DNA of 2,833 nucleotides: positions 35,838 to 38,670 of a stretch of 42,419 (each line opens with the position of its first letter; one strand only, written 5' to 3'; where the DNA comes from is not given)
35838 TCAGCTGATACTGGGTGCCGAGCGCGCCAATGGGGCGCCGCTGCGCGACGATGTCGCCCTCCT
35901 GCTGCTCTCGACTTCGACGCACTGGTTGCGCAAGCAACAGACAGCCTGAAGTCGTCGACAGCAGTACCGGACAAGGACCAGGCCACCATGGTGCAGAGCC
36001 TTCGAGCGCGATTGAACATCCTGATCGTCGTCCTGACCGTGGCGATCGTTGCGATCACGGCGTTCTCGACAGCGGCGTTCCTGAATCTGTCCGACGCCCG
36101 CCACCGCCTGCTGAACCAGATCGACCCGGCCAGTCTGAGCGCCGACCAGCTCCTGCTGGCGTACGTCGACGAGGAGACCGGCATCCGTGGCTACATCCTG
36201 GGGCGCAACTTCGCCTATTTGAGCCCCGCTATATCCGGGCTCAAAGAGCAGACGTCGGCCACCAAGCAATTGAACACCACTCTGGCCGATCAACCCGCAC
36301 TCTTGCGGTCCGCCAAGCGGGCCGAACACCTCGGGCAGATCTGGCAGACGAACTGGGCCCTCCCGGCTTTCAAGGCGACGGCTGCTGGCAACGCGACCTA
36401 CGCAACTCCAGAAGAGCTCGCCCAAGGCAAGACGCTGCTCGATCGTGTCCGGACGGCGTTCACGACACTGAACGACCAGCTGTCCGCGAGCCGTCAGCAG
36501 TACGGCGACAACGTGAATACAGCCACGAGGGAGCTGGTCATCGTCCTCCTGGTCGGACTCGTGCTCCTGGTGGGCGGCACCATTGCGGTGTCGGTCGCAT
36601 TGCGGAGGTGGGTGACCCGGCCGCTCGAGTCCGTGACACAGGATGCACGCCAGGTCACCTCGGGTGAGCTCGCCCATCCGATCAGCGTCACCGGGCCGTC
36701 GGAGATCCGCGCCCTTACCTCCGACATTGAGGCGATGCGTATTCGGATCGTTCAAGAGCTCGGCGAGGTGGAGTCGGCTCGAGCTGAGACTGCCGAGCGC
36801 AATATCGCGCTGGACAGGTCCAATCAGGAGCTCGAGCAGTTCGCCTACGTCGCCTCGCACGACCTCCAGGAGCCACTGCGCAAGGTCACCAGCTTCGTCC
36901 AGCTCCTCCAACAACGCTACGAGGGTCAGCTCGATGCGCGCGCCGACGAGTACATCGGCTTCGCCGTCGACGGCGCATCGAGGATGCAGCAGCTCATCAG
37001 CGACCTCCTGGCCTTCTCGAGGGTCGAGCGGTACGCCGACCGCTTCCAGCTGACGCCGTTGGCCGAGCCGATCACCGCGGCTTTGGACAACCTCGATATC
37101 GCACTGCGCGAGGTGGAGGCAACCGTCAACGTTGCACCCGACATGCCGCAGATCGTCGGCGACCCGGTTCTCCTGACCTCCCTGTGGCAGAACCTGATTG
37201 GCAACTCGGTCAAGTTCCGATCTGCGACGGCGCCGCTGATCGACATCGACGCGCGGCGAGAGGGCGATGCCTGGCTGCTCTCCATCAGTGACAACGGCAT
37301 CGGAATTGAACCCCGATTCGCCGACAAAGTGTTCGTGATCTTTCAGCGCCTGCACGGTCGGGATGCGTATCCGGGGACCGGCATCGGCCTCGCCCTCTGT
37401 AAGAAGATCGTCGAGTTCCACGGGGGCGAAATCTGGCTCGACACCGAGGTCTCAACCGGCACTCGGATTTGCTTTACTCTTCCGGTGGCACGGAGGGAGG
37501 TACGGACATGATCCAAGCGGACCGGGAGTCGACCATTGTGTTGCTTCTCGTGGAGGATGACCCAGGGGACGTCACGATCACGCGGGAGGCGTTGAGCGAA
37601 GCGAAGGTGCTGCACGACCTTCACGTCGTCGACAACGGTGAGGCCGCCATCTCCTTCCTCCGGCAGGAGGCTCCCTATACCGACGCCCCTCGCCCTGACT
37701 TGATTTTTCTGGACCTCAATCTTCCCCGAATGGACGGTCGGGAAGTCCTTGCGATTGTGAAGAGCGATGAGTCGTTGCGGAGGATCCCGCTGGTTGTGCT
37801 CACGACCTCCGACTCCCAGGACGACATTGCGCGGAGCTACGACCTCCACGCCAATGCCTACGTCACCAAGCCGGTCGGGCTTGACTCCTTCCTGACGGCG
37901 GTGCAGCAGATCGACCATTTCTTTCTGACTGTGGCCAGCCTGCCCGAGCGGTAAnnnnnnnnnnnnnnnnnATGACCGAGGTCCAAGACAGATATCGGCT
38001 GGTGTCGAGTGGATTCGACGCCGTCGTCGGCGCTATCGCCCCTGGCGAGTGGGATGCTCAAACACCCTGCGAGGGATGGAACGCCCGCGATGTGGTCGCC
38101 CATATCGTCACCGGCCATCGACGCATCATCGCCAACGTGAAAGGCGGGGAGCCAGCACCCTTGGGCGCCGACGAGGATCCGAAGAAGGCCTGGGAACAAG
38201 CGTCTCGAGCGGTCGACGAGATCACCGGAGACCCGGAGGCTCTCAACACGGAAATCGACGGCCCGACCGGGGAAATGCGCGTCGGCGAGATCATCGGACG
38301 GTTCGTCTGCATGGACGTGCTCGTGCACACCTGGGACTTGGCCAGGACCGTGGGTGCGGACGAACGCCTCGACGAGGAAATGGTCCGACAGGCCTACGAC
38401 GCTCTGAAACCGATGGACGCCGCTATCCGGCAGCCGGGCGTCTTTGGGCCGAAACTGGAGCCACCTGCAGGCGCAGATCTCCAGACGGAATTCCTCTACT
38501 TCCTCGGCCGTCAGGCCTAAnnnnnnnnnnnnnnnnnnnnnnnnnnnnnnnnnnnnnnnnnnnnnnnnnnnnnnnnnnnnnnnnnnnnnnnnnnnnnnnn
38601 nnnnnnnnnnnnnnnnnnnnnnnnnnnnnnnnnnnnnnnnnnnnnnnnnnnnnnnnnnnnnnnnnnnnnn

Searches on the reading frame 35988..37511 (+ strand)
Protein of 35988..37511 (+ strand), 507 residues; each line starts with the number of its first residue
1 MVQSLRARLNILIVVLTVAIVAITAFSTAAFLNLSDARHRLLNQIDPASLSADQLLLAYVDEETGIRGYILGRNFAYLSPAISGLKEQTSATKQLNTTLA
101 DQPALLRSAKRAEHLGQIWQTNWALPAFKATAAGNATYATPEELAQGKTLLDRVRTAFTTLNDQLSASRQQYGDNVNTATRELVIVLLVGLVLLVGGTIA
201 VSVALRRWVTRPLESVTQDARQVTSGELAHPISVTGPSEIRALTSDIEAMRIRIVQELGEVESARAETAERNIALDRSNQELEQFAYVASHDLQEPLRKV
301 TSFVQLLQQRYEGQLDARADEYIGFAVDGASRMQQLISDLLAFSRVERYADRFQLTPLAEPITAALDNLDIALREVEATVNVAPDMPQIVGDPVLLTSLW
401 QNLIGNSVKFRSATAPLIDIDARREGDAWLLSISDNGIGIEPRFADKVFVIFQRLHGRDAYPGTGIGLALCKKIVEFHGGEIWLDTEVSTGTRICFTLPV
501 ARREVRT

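Call 5: search_protein_families(library=pfam, proteins=[window:35988-37511:+], max_evalue=0.01)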
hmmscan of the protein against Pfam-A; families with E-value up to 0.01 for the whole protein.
window:35988-37511:+ (507 aa): 4 families
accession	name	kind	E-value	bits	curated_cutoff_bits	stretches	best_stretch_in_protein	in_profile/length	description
PF02518.31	HATPase_c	-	4.1e-23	82.4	26.4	1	391-501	1-110/111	Histidine kinase-, DNA gyrase B-, and HSP90-like ATPase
PF05227.19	CHASE3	-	1.1e-18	67.9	28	1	42-171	5-134/138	CHASE3 domain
PF00512.31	HisKA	-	3.2e-11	43.5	26.9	1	282-347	2-64/66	His Kinase A (phospho-acceptor) domain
PF00672.30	HAMP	-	2.2e-10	41.1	25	1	205-255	2-52/53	HAMP domain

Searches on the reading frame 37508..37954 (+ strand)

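Call 5: search_protein_families(library=pfam, proteins=[window:37508-37954:+], max_evalue=0.01)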
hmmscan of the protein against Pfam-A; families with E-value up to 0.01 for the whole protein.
window:37508-37954:+ (148 aa): 1 family
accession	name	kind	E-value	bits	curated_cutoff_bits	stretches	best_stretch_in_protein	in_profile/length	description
PF00072.30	Response_reg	-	1e-18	67.9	30.2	1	13-132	2-110/111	Response regulator receiver domain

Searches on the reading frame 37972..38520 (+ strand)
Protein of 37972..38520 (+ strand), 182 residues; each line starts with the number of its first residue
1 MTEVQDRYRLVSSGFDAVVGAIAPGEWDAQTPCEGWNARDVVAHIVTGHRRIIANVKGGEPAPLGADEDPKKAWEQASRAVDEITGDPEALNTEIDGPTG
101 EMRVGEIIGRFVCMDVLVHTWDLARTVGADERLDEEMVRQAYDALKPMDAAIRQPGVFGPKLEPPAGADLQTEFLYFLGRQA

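Call 5: search_protein_families(library=pfam, proteins=[window:37972-38520:+], max_evalue=0.01)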
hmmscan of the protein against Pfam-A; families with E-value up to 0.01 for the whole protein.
window:37972-38520:+ (182 aa): 3 families
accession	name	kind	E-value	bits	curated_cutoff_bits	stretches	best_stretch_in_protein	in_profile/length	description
PF11716.13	MDMPI_N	-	5.3e-14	53.5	24.2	1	13-124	6-140/140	Mycothiol maleylpyruvate isomerase N-terminal domain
PF12867.12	DinB_2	-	1.8e-05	25.6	24.8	1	14-86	8-78/128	DinB superfamily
PF05163.17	DinB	-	0.0013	19.1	23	1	17-87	21-94/165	DinB family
